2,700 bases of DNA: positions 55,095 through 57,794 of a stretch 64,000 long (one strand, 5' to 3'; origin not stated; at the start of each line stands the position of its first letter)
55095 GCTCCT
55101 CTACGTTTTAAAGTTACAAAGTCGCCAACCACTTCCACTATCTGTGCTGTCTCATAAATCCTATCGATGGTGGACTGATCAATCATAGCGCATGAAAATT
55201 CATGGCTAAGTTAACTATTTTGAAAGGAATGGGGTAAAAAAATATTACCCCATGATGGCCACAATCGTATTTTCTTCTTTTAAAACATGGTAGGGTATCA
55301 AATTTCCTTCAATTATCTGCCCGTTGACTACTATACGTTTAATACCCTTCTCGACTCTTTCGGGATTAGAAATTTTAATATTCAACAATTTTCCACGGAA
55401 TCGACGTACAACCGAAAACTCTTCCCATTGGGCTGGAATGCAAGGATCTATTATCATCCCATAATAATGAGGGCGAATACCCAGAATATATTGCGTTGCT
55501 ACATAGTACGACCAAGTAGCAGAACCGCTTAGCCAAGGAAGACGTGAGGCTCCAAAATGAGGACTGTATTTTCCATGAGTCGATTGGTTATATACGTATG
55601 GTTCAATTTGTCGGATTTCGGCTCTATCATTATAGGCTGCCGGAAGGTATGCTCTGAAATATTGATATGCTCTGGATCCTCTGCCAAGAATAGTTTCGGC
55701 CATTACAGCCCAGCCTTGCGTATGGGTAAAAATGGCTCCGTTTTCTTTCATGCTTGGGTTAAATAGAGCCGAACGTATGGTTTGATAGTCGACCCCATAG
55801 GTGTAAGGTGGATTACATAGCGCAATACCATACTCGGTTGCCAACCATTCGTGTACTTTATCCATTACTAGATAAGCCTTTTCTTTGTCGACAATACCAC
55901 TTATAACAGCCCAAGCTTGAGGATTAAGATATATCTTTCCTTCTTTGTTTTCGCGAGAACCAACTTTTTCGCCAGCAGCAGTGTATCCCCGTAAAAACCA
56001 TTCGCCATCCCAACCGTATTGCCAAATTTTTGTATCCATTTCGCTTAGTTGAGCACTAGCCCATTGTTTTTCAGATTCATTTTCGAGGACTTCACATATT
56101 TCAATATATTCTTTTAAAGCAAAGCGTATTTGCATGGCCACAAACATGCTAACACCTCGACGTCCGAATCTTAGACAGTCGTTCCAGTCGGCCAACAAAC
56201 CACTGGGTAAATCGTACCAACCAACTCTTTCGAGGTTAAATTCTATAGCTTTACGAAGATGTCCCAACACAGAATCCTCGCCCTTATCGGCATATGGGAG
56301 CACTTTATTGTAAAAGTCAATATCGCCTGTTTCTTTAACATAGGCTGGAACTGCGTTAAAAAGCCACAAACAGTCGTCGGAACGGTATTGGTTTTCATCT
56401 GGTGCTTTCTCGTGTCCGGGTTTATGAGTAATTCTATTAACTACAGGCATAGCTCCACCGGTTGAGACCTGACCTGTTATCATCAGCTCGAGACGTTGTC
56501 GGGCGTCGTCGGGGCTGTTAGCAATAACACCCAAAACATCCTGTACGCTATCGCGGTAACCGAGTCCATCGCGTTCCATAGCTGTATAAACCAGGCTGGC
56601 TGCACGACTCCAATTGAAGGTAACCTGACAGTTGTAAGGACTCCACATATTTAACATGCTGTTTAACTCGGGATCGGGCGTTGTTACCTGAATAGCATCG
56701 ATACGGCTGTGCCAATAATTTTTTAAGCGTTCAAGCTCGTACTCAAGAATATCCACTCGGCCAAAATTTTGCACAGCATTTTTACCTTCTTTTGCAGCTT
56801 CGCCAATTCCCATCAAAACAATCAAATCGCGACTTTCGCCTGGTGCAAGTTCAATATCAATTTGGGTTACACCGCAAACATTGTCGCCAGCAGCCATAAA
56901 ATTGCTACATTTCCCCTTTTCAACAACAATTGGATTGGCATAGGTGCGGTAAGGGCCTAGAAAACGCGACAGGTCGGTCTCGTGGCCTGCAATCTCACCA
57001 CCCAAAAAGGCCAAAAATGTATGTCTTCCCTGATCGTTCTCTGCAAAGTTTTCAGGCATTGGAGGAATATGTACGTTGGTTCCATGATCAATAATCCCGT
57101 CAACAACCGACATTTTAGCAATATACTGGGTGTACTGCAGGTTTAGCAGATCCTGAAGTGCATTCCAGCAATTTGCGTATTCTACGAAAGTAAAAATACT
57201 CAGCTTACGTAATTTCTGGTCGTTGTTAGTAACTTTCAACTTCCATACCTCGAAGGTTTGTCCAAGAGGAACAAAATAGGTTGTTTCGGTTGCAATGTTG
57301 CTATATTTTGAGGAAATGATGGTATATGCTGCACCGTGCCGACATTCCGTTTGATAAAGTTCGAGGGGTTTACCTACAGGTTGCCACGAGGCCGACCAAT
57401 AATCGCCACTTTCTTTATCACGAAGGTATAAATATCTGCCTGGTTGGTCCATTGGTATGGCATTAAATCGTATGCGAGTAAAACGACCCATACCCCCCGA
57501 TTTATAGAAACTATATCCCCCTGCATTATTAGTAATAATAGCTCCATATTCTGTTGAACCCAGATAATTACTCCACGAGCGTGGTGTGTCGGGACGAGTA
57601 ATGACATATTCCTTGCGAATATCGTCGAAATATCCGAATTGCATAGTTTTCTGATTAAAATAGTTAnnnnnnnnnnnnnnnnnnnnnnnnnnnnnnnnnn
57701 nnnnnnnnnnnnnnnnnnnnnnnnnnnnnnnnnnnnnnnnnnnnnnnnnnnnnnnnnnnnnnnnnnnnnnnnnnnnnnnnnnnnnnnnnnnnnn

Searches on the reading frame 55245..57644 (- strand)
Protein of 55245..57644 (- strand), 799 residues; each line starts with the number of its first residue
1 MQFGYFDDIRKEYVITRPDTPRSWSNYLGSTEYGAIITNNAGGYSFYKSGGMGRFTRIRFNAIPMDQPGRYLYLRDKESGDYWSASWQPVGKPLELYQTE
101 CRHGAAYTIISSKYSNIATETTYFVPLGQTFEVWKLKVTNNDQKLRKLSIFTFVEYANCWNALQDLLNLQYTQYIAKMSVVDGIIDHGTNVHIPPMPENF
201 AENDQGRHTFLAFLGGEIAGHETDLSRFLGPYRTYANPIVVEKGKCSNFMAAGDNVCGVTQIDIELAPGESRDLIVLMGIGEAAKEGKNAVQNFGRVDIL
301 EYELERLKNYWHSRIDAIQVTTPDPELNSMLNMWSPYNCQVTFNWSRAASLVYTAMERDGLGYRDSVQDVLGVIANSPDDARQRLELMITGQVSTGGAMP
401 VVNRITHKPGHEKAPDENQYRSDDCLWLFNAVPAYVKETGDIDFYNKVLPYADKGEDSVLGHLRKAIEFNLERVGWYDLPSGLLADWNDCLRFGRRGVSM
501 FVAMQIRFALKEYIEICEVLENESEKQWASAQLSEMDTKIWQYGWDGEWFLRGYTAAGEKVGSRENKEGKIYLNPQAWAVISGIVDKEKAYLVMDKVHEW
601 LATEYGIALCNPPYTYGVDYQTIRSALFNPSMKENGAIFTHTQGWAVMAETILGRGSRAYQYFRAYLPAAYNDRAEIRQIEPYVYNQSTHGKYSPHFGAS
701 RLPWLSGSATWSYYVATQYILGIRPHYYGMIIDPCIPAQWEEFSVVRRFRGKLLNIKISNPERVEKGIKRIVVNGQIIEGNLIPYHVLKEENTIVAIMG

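Call 3: search_protein_families(library=pfam, proteins=[window:55245-57644:-], max_evalue=0.01)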
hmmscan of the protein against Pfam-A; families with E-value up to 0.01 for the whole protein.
window:55245-57644:- (799 aa): 3 families
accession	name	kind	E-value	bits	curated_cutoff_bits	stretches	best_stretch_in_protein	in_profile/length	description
PF17167.11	Glyco_hydro_94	-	2.1e-134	448.8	27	1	310-722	1-420/420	Glycosyl hydrolase 94 superfamily, catalytic domain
PF06165.18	GH94_b-supersand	-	2.2e-77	260.4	23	1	21-279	1-251/251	Glycosyl hydrolase 94, supersandwich domain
PF03633.20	Glyco_hydro_65C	-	0.0019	18.4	22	1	731-764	9-41/62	Glycosyl hydrolase family 65, C-terminal domain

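Call 4: search_protein_families(library=ncbifam, proteins=[window:55245-57644:-], max_evalue=0.01)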
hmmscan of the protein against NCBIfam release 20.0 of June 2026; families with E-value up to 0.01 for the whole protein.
window:55245-57644:- (799 aa): 0 families

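Call 26: search_solved_structures(query=window:55245-57644:-, max_evalue=1e-10)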
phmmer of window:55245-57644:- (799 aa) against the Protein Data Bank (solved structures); distinct sequences matched with E-value up to 1e-10: 20.
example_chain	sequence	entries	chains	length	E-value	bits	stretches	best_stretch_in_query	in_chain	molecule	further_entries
8bou_A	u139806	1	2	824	5.2e-228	762.2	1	1-794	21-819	N,N'-diacetylchitobiose phosphorylase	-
3qde_A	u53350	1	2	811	4.5e-168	563.9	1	1-791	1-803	Cellobiose phosphorylase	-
8ho7_A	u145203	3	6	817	6.8e-168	563.3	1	1-785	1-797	Cellobiose phosphorylase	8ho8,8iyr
1v7v_A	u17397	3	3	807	4.3e-165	554.1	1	1-799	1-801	chitobiose phosphorylase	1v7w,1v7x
8hob_A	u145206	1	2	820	8.8e-163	546.4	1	2-791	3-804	Cellobiose phosphorylase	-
8ho9_A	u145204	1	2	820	2.1e-161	541.8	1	2-791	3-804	Cellobiose phosphorylase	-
3rrs_A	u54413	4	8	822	1.9e-149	502.3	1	1-786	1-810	Cellobiose phosphorylase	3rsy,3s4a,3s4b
3s4c_A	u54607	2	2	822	2e-149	502.2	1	1-786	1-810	Lactose Phosphorylase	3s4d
2cqs_A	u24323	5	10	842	6.3e-142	477.4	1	1-786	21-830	Cellobiose Phosphorylase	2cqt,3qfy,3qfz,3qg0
3afj_A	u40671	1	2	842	5.6e-141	474.3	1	1-786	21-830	Cellobiose Phosphorylase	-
3act_A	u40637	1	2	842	5.8e-141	474.2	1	1-786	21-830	Cellobiose Phosphorylase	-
3acs_A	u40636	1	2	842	9.9e-141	473.5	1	1-786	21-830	Cellobiose Phosphorylase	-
8rf9_A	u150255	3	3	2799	8.2e-67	229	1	3-760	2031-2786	Cyclic beta 1-2 glucan synthetase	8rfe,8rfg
8rf0_A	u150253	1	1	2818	8.4e-67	228.9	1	3-760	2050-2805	Cyclic beta-(1,2)-glucan synthase NdvB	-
4zle_A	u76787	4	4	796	1.2e-64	221.8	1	67-783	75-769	Putative b-glycan phosphorylase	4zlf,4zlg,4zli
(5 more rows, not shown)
